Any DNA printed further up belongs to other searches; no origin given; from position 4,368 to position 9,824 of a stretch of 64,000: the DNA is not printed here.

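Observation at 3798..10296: Intergenic control modules with 10-bp-phased ACGGAT arrays, compensatory palindromes and IR flanks between the giant genes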

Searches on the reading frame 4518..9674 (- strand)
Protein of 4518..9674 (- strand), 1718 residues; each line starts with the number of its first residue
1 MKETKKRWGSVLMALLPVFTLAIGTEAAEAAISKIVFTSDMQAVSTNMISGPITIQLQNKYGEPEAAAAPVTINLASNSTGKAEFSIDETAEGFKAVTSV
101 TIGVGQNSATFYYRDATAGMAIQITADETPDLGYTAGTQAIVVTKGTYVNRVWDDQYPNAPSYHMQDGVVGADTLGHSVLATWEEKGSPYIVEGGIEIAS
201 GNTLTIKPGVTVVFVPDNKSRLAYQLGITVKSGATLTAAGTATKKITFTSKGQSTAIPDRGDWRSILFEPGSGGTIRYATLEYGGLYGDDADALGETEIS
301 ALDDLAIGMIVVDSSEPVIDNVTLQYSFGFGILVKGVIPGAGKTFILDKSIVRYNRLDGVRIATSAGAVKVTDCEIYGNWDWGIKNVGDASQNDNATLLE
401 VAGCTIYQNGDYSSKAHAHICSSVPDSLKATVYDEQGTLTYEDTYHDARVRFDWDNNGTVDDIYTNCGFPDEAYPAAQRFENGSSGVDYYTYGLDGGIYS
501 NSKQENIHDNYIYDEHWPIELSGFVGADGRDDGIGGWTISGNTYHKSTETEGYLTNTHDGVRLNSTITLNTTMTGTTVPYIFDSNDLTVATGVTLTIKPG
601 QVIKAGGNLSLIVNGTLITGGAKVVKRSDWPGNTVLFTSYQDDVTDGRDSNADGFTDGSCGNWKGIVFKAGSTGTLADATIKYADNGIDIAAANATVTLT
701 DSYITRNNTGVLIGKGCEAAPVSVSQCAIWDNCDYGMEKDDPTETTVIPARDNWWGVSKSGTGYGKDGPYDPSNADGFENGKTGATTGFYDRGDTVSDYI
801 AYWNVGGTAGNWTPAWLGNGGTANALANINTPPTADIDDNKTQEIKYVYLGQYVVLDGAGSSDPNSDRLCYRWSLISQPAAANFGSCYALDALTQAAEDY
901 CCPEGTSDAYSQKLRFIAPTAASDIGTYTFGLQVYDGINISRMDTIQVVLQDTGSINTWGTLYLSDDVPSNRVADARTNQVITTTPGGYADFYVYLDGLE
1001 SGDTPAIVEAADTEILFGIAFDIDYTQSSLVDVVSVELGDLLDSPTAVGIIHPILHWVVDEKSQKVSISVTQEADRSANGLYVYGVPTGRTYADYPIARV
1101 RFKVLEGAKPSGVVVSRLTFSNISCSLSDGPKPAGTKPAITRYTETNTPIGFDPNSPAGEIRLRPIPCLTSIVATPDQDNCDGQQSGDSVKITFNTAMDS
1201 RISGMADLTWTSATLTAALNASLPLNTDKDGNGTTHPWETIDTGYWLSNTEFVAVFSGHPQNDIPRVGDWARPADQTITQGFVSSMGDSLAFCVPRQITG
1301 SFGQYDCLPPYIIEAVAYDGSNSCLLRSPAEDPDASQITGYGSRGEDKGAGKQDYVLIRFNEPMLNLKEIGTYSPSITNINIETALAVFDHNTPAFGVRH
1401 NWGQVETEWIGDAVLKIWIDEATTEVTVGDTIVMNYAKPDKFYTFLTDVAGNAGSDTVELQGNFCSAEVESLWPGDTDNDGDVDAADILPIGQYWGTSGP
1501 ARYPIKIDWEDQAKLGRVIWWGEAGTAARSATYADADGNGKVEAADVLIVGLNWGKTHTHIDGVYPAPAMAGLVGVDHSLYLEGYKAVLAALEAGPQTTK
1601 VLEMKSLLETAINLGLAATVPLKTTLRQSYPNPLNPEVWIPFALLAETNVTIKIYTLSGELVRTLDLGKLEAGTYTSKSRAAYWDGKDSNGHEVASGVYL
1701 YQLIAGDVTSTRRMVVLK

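Call 11: search_protein_families(library=pfam, proteins=[window:4518-9674:-])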
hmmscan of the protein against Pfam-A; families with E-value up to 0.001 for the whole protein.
window:4518-9674:- (1718 aa): 5 families
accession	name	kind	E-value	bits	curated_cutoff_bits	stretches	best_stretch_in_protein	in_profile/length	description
PF13229.12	Beta_helix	-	8.4e-15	55.2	25.9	2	307-411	24-115/158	Right handed beta helix region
PF13860.13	FlgD_ig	-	1.8e-11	44.3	27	1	1648-1702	23-72/79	FlgD Ig-like domain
PF00404.24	Dockerin_1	-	3.2e-06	27.7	22.9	1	1474-1550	1-52/57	Dockerin type I domain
PF22352.2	K319L-like_PKD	-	1.3e-05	25.6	27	0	848-883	7-43/84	K319L-like, PKD domain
PF18962.6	Por_Secre_tail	-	0.00013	22.6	27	1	1630-1716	2-75/75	Secretion system C-terminal sorting domain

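Call 31: find_encoding_contigs(protein=window:4518-9674:-, flank=10000, max_places=10)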
Protein window:4518-9674:- (1718 aa): no gene with exactly this product is on record in the collection.

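Call 32: find_homologous_proteins(query=window:4518-9674:-, max_evalue=1e-20)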
Query window:4518-9674:- (1718 aa): 10 proteins with E <= 1e-20 among 8000 candidates.
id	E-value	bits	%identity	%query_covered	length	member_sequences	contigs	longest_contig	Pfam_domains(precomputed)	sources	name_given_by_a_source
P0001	0.0e+0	3948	100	100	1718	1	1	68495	PF13229.13,PF00404.25,PF13860.13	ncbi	ncbi:MAG: right-handed parallel beta-helix repeat-containing protein [bacterium]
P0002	0.0e+0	2872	74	100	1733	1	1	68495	PF13229.13,PF00404.25,PF18962.8,PF13860.13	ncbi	ncbi:MAG: right-handed parallel beta-helix repeat-containing protein [bacterium]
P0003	0.0e+0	2765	72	100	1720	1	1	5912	PF13229.13,PF22352.3,PF00404.25,PF18962.8,PF13860.13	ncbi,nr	ncbi:MAG: FlgD immunoglobulin-like domain containing protein [bacterium]|nr:FlgD immunoglobulin-like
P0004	0.0e+0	2762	71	100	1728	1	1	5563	PF13229.13,PF00404.25,PF18962.8,PF13860.13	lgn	-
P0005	5.6e-82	294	49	14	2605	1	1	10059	PF13229.13,PF22352.3,PF00404.25,PF00963.25,PF18962.8,PF25788.3,PF14292.13,PF13860.13,PF19077.7,PF05048.20,PF18911.7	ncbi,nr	ncbi:MAG: Ig-like domain-containing protein [bacterium]|nr:Ig-like domain-containing protein [bacter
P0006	4.6e-70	254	33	13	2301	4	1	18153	PF13768.13,PF13229.13,PF00801.27,PF13573.13,PF00092.35,PF13519.13,PF28492.1,PF18911.7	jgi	-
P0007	4.8e-28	115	35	10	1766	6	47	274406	PF13229.13,PF00404.25,PF18962.8,PF13860.13,PF28492.1,PF05048.20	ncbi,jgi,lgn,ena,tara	tara:strand:- start:33912 stop:39212 length:5301 start_codon:yes stop_codon:yes gene_type:complete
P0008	1.5e-27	113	27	28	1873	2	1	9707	PF13229.13,PF13860.13,PF05048.20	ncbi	-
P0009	5.8e-25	105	30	12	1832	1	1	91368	PF13229.13,PF00404.25,PF13860.13,PF28492.1,PF05048.20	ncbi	-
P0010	9.6e-24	101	34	14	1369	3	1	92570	PF27332.1,PF17963.8,PF00932.26,PF00404.25,PF17892.8,PF17803.8,PF13860.13,PF02368.25,PF05345.19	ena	-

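Call 33: find_encoding_contigs(protein=P0003, flank=10000)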
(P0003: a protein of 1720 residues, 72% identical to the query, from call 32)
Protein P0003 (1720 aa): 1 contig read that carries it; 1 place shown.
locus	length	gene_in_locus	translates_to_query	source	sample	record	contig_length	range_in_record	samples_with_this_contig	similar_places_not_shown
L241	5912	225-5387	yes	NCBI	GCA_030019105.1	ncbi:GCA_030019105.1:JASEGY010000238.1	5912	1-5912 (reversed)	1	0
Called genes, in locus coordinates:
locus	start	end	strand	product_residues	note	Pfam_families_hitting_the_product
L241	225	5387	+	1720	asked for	PF13229:Beta_helix (weak), PF18962:Por_Secre_tail (faint), PF13229:Beta_helix (weak), PF22352:K319L-like_PKD (faint), PF00404:Dockerin_1 (weak), PF13860:FlgD_ig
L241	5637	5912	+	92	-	?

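Call 34: find_encoding_contigs(protein=P0004, flank=10000)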
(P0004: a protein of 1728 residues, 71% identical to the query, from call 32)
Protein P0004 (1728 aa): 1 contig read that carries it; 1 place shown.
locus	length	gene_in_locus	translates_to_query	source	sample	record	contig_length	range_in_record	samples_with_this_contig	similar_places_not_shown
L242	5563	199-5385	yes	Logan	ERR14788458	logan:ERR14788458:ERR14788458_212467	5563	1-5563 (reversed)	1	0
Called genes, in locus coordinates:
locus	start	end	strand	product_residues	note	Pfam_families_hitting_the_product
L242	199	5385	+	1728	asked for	PF13229:Beta_helix (weak), PF18962:Por_Secre_tail (faint), PF13229:Beta_helix (weak), PF00404:Dockerin_1 (weak), PF13860:FlgD_ig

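Call 35: find_encoding_contigs(protein=P0001, flank=10000)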
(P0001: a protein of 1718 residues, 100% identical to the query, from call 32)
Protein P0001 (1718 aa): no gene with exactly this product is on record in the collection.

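Call 57: find_encoding_contigs(protein=P0002, flank=10000)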
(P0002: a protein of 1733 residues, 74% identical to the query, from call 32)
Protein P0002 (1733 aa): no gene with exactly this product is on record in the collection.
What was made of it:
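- On IS66 family (as source of the ends): The rest of the MAG could not be fetched (calls 31, 35, 57).
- Tried and rejected: The window's own 1718-aa and 1733-aa proteins were not on record (calls 31, 35, 57).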

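Call 58: list_cluster_members(proteins=[P0001, P0003])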
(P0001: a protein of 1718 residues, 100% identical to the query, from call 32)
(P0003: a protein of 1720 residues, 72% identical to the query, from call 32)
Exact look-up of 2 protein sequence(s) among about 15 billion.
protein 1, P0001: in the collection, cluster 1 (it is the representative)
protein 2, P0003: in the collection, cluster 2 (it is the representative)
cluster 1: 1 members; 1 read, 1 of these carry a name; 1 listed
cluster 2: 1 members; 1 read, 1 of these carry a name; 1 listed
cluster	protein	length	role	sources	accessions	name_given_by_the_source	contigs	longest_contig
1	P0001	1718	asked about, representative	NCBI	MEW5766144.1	MAG: right-handed parallel beta-helix repeat-containing protein [bacterium]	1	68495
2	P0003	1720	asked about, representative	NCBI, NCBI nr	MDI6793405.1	MAG: FlgD immunoglobulin-like domain containing protein [bacterium] | FlgD immunoglobulin-like domain containing protein [bacterium]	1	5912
